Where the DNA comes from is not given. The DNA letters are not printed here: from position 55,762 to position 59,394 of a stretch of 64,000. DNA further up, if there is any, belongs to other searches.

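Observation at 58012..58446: TonB-dependent receptor with a 145-residue uncharged, repeat-built helical insert of strict 4-residue periodicity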

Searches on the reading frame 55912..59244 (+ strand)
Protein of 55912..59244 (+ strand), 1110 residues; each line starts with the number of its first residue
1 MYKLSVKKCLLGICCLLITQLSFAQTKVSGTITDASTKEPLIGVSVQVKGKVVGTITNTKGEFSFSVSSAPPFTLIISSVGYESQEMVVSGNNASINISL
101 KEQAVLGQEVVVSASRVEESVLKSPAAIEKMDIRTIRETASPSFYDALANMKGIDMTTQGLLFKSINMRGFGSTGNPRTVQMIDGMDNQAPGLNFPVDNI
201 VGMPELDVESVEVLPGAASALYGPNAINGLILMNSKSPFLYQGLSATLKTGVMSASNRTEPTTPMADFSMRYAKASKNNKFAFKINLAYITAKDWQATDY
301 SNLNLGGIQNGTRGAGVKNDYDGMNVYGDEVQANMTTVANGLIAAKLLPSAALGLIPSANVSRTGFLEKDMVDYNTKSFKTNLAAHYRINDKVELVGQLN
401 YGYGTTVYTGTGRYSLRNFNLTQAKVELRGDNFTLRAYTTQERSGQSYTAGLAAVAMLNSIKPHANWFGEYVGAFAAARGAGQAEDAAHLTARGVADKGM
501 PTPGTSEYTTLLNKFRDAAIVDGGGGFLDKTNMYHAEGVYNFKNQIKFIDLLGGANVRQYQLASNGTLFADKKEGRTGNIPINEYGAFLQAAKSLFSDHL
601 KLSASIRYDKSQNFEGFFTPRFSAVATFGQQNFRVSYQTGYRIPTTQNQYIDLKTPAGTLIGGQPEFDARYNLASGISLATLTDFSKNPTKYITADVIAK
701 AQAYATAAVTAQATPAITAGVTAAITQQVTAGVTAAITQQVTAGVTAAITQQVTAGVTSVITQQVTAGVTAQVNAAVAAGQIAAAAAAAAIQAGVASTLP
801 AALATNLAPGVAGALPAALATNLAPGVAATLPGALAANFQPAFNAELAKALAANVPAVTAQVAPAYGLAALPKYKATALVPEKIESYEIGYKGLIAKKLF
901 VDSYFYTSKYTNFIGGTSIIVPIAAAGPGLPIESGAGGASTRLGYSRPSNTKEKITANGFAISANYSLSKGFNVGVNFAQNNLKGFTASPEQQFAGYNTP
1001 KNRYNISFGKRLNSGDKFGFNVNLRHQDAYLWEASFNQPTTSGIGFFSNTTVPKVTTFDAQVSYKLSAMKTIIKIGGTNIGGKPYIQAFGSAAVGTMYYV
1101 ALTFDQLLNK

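Call 5: search_protein_families(library=pfam, proteins=[window:55912-59244:+], max_evalue=0.01)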
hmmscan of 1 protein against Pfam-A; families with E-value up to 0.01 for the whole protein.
window:55912-59244:+ (1110 aa): 3 families
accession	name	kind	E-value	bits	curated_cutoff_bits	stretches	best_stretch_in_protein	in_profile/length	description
PF13715.12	CarbopepD_reg_2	-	1.2e-21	77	32.2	1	28-112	1-88/88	CarboxypepD_reg-like domain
PF07715.20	Plug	-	5.5e-15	56.2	23.9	1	122-229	3-106/107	TonB-dependent Receptor Plug Domain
PF13620.12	CarboxypepD_reg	-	1.4e-11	45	32.3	1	28-101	2-82/82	Carboxypeptidase regulatory-like domain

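Call 6: find_homologous_proteins(query=window:55912-59244:+, max_evalue=1e-10)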
Query window:55912-59244:+ (1110 aa): 7996 proteins with E <= 1e-10 among 8000 candidates; the best 120 are listed.
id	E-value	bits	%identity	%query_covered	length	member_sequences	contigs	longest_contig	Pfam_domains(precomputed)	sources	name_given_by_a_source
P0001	0.0e+0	2435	98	100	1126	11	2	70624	PF13715.13,PF07715.21,PF13620.13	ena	-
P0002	0.0e+0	2276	93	100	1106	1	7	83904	PF13715.13,PF07715.21,PF13620.13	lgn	-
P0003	0.0e+0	2229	92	100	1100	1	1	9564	PF13715.13,PF07715.21,PF13620.13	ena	-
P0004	0.0e+0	2187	91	99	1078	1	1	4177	PF13715.13,PF07715.21,PF13620.13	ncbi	-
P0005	0.0e+0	2120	86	100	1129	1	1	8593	PF13715.13,PF07715.21,PF13620.13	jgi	jgi:iron complex outermembrane receptor protein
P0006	0.0e+0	2103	84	100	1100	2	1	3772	PF13715.13,PF07715.21,PF13620.13,PF00593.31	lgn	-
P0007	0.0e+0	2090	84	100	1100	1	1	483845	PF13715.13,PF07715.21,PF13620.13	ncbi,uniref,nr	ncbi:carboxypeptidase-like regulatory domain-containing protein [Emticicia aquatilis]|uniref:carboxy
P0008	0.0e+0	2077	84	100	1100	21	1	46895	PF13715.13,PF07715.21,PF13620.13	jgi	jgi:iron complex outermembrane recepter protein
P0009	0.0e+0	2070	84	99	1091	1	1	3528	PF13715.13,PF07715.21,PF13620.13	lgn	-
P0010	0.0e+0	2064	84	99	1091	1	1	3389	PF13715.13,PF07715.21,PF13620.13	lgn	-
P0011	0.0e+0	2060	84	100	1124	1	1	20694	PF13715.13,PF07715.21,PF13620.13,PF00593.31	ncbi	-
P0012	0.0e+0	2052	82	100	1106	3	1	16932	PF13715.13,PF07715.21,PF13620.13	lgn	-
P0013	0.0e+0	2048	83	100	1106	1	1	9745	PF13715.13,PF07715.21,PF13620.13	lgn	-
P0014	0.0e+0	2043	82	100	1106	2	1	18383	PF13715.13,PF07715.21,PF13620.13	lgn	-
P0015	0.0e+0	2038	83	100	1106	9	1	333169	PF13715.13,PF07715.21,PF13620.13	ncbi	ncbi:hypothetical protein GCM10027035_01400 [Emticicia sediminis]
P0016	0.0e+0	2023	84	98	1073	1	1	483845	PF13715.13,PF07715.21,PF13620.13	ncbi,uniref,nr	ncbi:hypothetical protein GCM10011514_31880 [Emticicia aquatilis]|uniref:TonB-dependent receptor plu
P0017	0.0e+0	2017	84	100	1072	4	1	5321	PF13715.13,PF07715.21,PF13620.13,PF00593.31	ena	-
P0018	0.0e+0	1979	81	100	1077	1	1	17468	PF13715.13,PF07715.21,PF13620.13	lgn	-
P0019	0.0e+0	1969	79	100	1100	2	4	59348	PF13715.13,PF07715.21,PF13620.13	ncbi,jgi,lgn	-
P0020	0.0e+0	1957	82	100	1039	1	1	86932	PF13715.13,PF07715.21,PF13620.13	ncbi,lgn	-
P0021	0.0e+0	1950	82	100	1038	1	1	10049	PF13715.13,PF07715.21,PF13620.13,PF00593.31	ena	-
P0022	0.0e+0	1947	82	100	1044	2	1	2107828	PF13715.13,PF07715.21,PF13620.13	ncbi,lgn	-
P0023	0.0e+0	1942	82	100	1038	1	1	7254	PF13715.13,PF07715.21,PF13620.13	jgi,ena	jgi:outer membrane receptor protein involved in Fe transport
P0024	0.0e+0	1941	82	100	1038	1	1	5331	PF13715.13,PF07715.21,PF13620.13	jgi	jgi:outer membrane receptor protein involved in Fe transport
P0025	0.0e+0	1941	82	100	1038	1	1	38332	PF13715.13,PF07715.21,PF13620.13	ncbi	-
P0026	0.0e+0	1941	80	100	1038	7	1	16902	PF13715.13,PF07715.21,PF13620.13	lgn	-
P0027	0.0e+0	1941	81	100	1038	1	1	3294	PF13715.13,PF07715.21,PF13620.13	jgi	jgi:iron complex outermembrane recepter protein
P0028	0.0e+0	1940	82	100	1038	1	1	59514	PF13715.13,PF07715.21,PF13620.13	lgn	-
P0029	0.0e+0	1939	82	100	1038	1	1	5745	PF13715.13,PF07715.21,PF13620.13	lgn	-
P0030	0.0e+0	1938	81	100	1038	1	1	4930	PF13715.13,PF07715.21,PF13620.13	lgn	-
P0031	0.0e+0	1938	82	100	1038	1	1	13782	PF13715.13,PF07715.21,PF13620.13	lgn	-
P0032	0.0e+0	1937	81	100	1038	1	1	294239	PF13715.13,PF07715.21,PF13620.13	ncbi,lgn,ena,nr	nr:carboxypeptidase-like regulatory domain-containing protein [uncultured Emticicia sp.]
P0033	0.0e+0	1937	81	100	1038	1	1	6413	PF13715.13,PF07715.21,PF13620.13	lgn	-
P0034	0.0e+0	1936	82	100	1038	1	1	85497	PF13715.13,PF07715.21,PF13620.13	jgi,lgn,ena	jgi:outer membrane receptor protein involved in Fe transport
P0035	0.0e+0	1936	81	100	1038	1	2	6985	PF13715.13,PF07715.21,PF13620.13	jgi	jgi:outer membrane receptor protein involved in Fe transport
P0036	0.0e+0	1935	81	100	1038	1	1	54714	PF13715.13,PF07715.21,PF13620.13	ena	-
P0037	0.0e+0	1935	81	100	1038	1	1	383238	PF13715.13,PF07715.21,PF13620.13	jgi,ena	-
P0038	0.0e+0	1935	82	100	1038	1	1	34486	PF13715.13,PF07715.21,PF13620.13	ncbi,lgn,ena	-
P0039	0.0e+0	1934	82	100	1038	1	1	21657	PF13715.13,PF07715.21,PF13620.13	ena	-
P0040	0.0e+0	1934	81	100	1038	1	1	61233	PF13715.13,PF07715.21,PF13620.13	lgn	-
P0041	0.0e+0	1934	82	100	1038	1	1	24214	PF13715.13,PF07715.21,PF13620.13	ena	-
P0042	0.0e+0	1933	81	100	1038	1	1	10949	PF13715.13,PF07715.21,PF13620.13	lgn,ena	-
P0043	0.0e+0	1933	81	100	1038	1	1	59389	PF13715.13,PF07715.21,PF13620.13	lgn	-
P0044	0.0e+0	1931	81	100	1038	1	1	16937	PF13715.13,PF07715.21,PF13620.13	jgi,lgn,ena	jgi:outer membrane receptor protein involved in Fe transport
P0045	0.0e+0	1930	81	100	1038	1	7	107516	PF13715.13,PF07715.21,PF13620.13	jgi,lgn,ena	-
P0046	0.0e+0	1929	81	100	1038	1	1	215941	PF13715.13,PF07715.21,PF13620.13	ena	-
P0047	0.0e+0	1928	81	100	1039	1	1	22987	PF13715.13,PF07715.21,PF13620.13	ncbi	-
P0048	0.0e+0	1927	81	100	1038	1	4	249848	PF13715.13,PF07715.21,PF13620.13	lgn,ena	-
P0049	0.0e+0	1923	81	100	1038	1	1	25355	PF13715.13,PF07715.21,PF13620.13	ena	-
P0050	0.0e+0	1923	81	100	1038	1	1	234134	PF13715.13,PF07715.21,PF13620.13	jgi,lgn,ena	jgi:outer membrane receptor protein involved in Fe transport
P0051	0.0e+0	1923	81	100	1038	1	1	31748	PF13715.13,PF07715.21,PF13620.13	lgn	-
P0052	0.0e+0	1922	81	100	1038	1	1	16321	PF13715.13,PF07715.21,PF13620.13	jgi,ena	jgi:outer membrane receptor protein involved in Fe transport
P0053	0.0e+0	1922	81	100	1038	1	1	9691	PF13715.13,PF07715.21,PF13620.13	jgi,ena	jgi:outer membrane receptor protein involved in Fe transport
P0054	0.0e+0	1918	81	99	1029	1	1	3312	PF13715.13,PF07715.21,PF13620.13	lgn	-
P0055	0.0e+0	1912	80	100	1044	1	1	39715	PF13715.13,PF07715.21,PF13620.13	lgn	-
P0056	0.0e+0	1910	80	100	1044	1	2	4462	PF13715.13,PF07715.21,PF13620.13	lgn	-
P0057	0.0e+0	1909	75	100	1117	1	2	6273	PF13715.13,PF07715.21,PF13620.13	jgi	jgi:iron complex outermembrane recepter protein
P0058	0.0e+0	1901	78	100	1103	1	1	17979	PF13715.13,PF07715.21,PF13620.13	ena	-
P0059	0.0e+0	1888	80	100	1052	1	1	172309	PF13715.13,PF07715.21,PF13620.13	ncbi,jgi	jgi:iron complex outermembrane recepter protein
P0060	0.0e+0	1887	77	100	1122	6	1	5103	PF13715.13,PF07715.21,PF13620.13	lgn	-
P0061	0.0e+0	1881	77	100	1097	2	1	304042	PF13715.13,PF07715.21,PF13620.13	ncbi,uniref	ncbi:carboxypeptidase-like regulatory domain-containing protein [Emticicia sp. 17c]|uniref:carboxype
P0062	0.0e+0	1865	76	100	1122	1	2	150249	PF13715.13,PF07715.21,PF13620.13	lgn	-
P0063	0.0e+0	1858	75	100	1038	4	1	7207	PF13715.13,PF07715.21,PF13620.13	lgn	-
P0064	0.0e+0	1845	77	100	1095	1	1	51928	PF13715.13,PF07715.21,PF13620.13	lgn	-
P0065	0.0e+0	1826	76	100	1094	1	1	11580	PF13715.13,PF07715.21,PF13620.13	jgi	jgi:iron complex outermembrane receptor protein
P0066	0.0e+0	1821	75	100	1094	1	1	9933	PF13715.13,PF07715.21,PF13620.13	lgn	-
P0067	0.0e+0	1819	77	100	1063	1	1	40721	PF13715.13,PF07715.21,PF13620.13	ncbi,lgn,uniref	ncbi:MAG: carboxypeptidase-like regulatory domain-containing protein [Emticicia sp.]|uniref:carboxyp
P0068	0.0e+0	1809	75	100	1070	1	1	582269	PF13715.13,PF07715.21,PF13620.13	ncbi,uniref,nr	ncbi:carboxypeptidase-like regulatory domain-containing protein [Emticicia sp. BO119]|uniref:carboxy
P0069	0.0e+0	1804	74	100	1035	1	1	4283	PF13715.13,PF07715.21,PF13620.13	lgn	-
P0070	0.0e+0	1802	75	100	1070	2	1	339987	PF13715.13,PF07715.21,PF13620.13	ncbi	ncbi:carboxypeptidase-like regulatory domain-containing protein [Emticicia fontis]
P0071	0.0e+0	1800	75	100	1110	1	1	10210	PF13715.13,PF07715.21,PF13620.13,PF00593.31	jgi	jgi:iron complex outermembrane recepter protein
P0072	0.0e+0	1793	74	100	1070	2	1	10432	PF13715.13,PF07715.21,PF13620.13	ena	-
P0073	0.0e+0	1773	73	100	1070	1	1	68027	PF13715.13,PF07715.21,PF13620.13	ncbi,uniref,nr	ncbi:carboxypeptidase-like regulatory domain-containing protein [Emticicia agri]|uniref:TonB-depende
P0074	0.0e+0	1772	73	100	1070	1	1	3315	PF13715.13,PF07715.21,PF13620.13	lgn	-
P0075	0.0e+0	1771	73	100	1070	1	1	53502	PF13715.13,PF07715.21,PF13620.13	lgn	-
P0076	0.0e+0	1770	73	100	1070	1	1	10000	PF13715.13,PF07715.21,PF13620.13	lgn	-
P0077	0.0e+0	1769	72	100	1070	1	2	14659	PF13715.13,PF07715.21,PF13620.13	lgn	-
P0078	0.0e+0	1769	73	100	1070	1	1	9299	PF13715.13,PF07715.21,PF13620.13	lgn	-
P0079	0.0e+0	1768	73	100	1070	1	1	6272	PF13715.13,PF07715.21,PF13620.13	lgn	-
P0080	0.0e+0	1767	72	100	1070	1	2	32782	PF13715.13,PF07715.21,PF13620.13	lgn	-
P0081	0.0e+0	1766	75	100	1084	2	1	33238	PF13715.13,PF07715.21,PF13620.13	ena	-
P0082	0.0e+0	1763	71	100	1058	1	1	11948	PF13715.13,PF07715.21,PF13620.13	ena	-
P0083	0.0e+0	1761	73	99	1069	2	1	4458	PF13715.13,PF07715.21,PF13620.13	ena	-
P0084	0.0e+0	1738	70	100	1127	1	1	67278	PF13715.13,PF07715.21,PF13620.13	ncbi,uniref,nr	ncbi:TonB-dependent receptor [Lacihabitans sp. LS3-19]|uniref:carboxypeptidase-like regulatory domai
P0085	0.0e+0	1737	69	100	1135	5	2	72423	PF13715.13,PF07715.21,PF13620.13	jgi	jgi:outer membrane receptor protein involved in Fe transport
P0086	0.0e+0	1731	72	100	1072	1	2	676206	PF13715.13,PF07715.21,PF13620.13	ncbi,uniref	ncbi:carboxypeptidase-like regulatory domain-containing protein [Emticicia soli]|uniref:Carboxypepti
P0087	0.0e+0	1723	69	99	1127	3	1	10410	PF13715.13,PF07715.21,PF13620.13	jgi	jgi:iron complex outermembrane recepter protein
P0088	0.0e+0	1719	70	100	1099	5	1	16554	PF13715.13,PF07715.21,PF13620.13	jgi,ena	-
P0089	0.0e+0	1694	68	100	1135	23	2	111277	PF13715.13,PF07715.21,PF13620.13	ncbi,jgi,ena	jgi:outer membrane receptor protein involved in Fe transport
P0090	0.0e+0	1692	68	99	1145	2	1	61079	PF13715.13,PF07715.21,PF13620.13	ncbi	-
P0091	0.0e+0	1683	68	100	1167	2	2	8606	PF13715.13,PF07715.21,PF13620.13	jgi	jgi:iron complex outermembrane receptor protein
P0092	0.0e+0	1683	68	100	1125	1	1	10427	PF13715.13,PF07715.21,PF13620.13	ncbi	-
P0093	0.0e+0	1681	71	100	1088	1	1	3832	PF13715.13,PF07715.21,PF13620.13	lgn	-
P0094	0.0e+0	1669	66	99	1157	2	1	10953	PF13715.13,PF07715.21,PF13620.13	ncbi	-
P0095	0.0e+0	1669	67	100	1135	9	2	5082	PF13715.13,PF07715.21,PF13620.13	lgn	-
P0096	0.0e+0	1664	70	100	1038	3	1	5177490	PF13715.13,PF07715.21,PF13620.13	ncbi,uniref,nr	ncbi:carboxypeptidase-like regulatory domain-containing protein [Emticicia sp. 21SJ11W-3]|uniref:car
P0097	0.0e+0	1654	68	100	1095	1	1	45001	PF13715.13,PF07715.21,PF13620.13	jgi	jgi:iron complex outermembrane recepter protein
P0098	0.0e+0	1653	68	100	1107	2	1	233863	PF13715.13,PF07715.21,PF13620.13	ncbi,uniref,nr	ncbi:carboxypeptidase-like regulatory domain-containing protein [Lacihabitans soyangensis]|uniref:To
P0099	0.0e+0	1641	65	100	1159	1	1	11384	PF13715.13,PF07715.21,PF13620.13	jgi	jgi:iron complex outermembrane recepter protein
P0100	0.0e+0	1635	68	100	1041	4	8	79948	PF13715.13,PF07715.21,PF13620.13,PF00593.31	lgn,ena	-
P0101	0.0e+0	1626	68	100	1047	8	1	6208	PF13715.13,PF07715.21,PF13620.13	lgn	-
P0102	0.0e+0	1621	67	100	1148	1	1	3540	PF13715.13,PF07715.21,PF13620.13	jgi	jgi:iron complex outermembrane recepter protein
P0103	0.0e+0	1621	66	100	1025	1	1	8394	PF13715.13,PF07715.21,PF13620.13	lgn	-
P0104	0.0e+0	1618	66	100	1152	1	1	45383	PF13715.13,PF07715.21,PF13620.13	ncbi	-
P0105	0.0e+0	1601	66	100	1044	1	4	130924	PF13715.13,PF07715.21,PF13620.13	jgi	jgi:iron complex outermembrane receptor protein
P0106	0.0e+0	1600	66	100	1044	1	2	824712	PF13715.13,PF07715.21,PF13620.13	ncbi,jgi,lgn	-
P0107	0.0e+0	1600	66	100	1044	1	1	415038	PF13715.13,PF07715.21,PF13620.13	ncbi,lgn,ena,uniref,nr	ncbi:TonB-dependent receptor plug domain-containing protein [Emticicia sp. CRIBPO]|uniref:carboxypep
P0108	0.0e+0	1598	63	99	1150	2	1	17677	PF13715.13,PF07715.21,PF13620.13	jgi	jgi:iron complex outermembrane recepter protein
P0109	0.0e+0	1584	66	100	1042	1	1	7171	PF13715.13,PF07715.21,PF13620.13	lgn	-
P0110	0.0e+0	1580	66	100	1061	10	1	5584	PF13715.13,PF07715.21,PF13620.13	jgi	-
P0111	0.0e+0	1579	65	99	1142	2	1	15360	PF13715.13,PF07715.21,PF13620.13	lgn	-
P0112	0.0e+0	1572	77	59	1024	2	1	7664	PF13715.13,PF07715.21,PF13620.13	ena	-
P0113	0.0e+0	1569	64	98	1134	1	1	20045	PF13715.13,PF07715.21,PF13620.13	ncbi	-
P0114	0.0e+0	1569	66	100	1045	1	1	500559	PF13715.13,PF07715.21,PF13620.13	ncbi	-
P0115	0.0e+0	1567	66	99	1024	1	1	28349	PF13715.13,PF07715.21,PF13620.13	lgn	-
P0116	0.0e+0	1556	65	99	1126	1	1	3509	PF13715.13,PF07715.21,PF13620.13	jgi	jgi:iron complex outermembrane recepter protein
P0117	0.0e+0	1551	65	100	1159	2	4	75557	PF13715.13,PF07715.21,PF13620.13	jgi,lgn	jgi:iron complex outermembrane recepter protein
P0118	0.0e+0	1548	64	99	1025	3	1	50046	PF13715.13,PF07715.21,PF13620.13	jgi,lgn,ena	-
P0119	0.0e+0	1545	65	99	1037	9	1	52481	PF13715.13,PF07715.21,PF13620.13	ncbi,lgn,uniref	ncbi:carboxypeptidase-like regulatory domain-containing protein [Runella sp.]|uniref:carboxypeptidas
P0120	0.0e+0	1534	63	100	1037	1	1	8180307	PF13715.13,PF07715.21,PF13620.13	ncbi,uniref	ncbi:carboxypeptidase-like regulatory domain-containing protein [Runella sp.]|uniref:TonB-dependent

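Call 11: search_solved_structures(query=window:55912-59241:+, max_evalue=0.01, show_alignments=1)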
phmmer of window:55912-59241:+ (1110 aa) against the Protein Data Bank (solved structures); distinct sequences matched with E-value up to 0.01: 5.
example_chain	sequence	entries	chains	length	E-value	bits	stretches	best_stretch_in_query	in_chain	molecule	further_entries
8aa4_A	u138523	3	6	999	1.7e-16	62.7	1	10-238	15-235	SusC homolog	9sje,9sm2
2hdf_A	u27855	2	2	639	4.2e-07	31.7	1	107-237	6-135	Colicin I receptor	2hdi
9hfj_A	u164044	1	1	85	1.2e-06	30.2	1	25-102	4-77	SusC homolog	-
9nn6_A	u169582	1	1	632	2.3e-06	29.2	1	110-237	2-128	Colicin I receptor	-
8the_A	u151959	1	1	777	0.007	17.7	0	163-258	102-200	Heme/hemoglobin uptake outer membrane receptor PhuR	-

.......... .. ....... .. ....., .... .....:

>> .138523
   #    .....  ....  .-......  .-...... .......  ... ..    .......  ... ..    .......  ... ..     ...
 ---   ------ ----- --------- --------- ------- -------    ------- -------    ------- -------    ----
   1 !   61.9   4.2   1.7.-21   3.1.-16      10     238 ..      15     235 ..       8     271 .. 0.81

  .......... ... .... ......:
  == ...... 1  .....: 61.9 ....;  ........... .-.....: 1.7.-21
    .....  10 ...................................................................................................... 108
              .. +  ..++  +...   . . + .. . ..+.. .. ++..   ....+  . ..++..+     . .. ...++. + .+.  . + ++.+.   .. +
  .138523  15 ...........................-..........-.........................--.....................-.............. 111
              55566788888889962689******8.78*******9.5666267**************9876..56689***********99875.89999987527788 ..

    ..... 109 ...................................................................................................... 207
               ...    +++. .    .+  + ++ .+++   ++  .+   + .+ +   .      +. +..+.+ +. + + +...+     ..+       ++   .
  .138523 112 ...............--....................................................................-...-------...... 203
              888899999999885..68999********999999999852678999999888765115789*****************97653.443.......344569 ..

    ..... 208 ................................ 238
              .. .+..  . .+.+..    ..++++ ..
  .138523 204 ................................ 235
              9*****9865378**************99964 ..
